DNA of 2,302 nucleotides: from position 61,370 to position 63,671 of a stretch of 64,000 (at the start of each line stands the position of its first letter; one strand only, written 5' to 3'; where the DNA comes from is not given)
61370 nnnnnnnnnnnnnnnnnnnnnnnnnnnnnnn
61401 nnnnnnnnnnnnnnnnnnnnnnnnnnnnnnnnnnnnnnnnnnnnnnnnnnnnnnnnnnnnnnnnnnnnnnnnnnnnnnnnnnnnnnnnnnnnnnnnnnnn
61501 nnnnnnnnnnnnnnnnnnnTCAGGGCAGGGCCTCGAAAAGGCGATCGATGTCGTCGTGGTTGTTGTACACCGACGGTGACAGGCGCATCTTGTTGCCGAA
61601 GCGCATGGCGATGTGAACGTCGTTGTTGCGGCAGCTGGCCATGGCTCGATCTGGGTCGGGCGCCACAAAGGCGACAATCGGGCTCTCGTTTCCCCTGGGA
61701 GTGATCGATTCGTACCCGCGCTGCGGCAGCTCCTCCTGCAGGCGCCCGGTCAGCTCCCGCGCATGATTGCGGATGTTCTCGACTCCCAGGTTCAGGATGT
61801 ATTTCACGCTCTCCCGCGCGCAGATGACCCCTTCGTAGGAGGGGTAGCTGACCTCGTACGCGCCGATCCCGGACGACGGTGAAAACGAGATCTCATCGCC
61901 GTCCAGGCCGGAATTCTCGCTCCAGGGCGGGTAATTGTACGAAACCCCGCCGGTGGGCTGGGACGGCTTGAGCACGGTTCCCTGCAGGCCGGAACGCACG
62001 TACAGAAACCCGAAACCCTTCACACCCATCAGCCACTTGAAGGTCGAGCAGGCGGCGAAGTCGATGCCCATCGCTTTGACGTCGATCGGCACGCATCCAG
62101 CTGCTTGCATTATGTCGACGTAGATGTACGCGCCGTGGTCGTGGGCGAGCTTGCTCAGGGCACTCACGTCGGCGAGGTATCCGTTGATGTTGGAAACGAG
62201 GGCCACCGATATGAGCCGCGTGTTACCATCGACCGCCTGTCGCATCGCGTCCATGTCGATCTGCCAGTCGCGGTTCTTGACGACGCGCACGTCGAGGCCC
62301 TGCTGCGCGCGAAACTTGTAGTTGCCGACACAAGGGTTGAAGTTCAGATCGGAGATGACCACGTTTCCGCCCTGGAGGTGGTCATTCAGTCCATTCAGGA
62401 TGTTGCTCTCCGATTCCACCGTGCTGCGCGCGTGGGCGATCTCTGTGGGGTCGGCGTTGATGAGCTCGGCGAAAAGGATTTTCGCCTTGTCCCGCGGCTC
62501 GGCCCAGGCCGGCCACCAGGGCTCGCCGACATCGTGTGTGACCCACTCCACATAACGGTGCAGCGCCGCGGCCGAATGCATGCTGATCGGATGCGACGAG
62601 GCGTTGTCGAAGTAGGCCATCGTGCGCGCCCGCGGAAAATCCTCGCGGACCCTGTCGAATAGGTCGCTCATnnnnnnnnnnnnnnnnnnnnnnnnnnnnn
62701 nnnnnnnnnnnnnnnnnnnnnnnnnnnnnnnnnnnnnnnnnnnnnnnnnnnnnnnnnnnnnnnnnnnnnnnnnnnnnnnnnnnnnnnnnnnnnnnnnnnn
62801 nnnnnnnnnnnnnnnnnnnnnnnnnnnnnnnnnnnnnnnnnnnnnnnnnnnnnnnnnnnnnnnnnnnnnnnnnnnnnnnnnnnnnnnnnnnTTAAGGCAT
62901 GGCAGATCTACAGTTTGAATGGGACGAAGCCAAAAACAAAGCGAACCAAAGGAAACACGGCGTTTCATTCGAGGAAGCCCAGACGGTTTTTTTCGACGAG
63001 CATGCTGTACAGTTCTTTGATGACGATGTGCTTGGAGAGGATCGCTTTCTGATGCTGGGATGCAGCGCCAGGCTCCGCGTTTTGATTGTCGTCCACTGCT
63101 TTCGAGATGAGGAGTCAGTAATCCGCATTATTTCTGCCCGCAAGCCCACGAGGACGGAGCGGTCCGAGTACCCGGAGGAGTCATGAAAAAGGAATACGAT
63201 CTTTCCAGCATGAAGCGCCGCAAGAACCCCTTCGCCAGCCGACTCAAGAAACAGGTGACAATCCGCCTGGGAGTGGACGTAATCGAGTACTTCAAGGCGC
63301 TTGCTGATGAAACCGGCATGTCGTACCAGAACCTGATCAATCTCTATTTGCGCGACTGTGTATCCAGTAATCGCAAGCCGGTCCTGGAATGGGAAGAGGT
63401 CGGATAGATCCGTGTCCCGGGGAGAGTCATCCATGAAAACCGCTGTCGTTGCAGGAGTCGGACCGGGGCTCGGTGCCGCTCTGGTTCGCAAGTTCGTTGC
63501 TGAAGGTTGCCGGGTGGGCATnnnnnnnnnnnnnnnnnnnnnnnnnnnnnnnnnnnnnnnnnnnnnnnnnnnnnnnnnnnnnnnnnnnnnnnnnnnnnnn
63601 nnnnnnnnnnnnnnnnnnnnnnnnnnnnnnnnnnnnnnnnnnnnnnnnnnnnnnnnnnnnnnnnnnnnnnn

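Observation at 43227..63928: Array of six same-orientation IS91-family (rolling-circle) terminal modules, each abutting a different truncated gene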

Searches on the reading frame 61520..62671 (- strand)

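Call 7: search_protein_families(library=pfam, proteins=[window:61520-62671:-], max_evalue=0.01)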
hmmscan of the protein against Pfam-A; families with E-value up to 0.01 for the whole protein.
window:61520-62671:- (383 aa): 6 families
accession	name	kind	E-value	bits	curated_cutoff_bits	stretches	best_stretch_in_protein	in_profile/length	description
PF00266.25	Aminotran_5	-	7.2e-37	127.7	21.5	1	62-361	47-340/371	Aminotransferase class-V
PF00155.27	Aminotran_1_2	-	1.8e-06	27.8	19.7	1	104-226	94-234/361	Aminotransferase class I and II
PF01041.23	DegT_DnrJ_EryC1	-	2.4e-06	27.5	19.8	1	131-197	93-156/360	DegT/DnrJ/EryC1/StrS aminotransferase family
PF01053.26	Cys_Met_Meta_PP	-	3.1e-06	26.4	27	1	100-216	90-202/381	Cys/Met metabolism PLP-dependent enzyme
PF00464.25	SHMT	-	0.0016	17.6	27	1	131-230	149-249/399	Serine hydroxymethyltransferase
PF22580.2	KYNU_C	-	0.0023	18.4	27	1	301-382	2-90/90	Kynureninase C-terminal domain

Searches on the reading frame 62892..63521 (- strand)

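Call 8: search_protein_families(library=ncbifam, proteins=[window:62892-63521:-], max_evalue=0.01)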
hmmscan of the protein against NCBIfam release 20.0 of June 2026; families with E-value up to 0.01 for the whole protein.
window:62892-63521:- (209 aa): 0 families

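Call 27: search_protein_families(library=pfam, proteins=[window:62892-63521:-], max_evalue=0.1)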
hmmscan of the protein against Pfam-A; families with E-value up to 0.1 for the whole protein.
window:62892-63521:- (209 aa): 1 family
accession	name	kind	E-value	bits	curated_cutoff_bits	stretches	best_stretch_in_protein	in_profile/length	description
PF13074.11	DUF3938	-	0.055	14.5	25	1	84-127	2-44/98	Protein of unknown function (DUF3938)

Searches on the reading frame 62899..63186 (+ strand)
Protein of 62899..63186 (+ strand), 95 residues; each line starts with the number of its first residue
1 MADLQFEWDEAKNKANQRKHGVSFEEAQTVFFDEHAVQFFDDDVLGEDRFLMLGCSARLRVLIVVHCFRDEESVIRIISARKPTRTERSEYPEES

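Call 74: search_protein_families(library=pfam, proteins=[window:62899-63186:+], max_evalue=0.01)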
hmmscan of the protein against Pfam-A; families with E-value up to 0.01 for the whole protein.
window:62899-63186:+ (95 aa): 1 family
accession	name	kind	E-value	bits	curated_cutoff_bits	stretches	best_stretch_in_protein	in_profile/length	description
PF04365.19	BrnT_toxin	-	2.6e-28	98.6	34.5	1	8-87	1-77/77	Ribonuclease toxin, BrnT, of type II toxin-antitoxin system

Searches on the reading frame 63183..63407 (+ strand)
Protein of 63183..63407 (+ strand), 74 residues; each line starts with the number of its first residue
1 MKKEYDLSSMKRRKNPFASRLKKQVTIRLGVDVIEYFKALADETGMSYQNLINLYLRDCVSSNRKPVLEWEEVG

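Call 74: search_protein_families(library=pfam, proteins=[window:63183-63407:+], max_evalue=0.01)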
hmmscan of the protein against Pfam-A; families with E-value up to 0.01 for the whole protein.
window:63183-63407:+ (74 aa): 4 families
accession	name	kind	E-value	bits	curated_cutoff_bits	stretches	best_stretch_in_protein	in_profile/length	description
PF14384.12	BrnA_antitoxin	-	1.2e-08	35.7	26.1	1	11-59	15-67/68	BrnA antitoxin of type II toxin-antitoxin system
PF12441.14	CopG_antitoxin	-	2.4e-07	31.9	28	1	4-58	23-78/79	CopG antitoxin of type II toxin-antitoxin system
PF19891.5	DUF6364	-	0.00037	21.4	27.3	1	22-67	2-45/70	Family of unknown function (DUF6364)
PF23807.1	RHH_10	-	0.0045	17.7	27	1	13-56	15-57/84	Ribbon-helix-helix protein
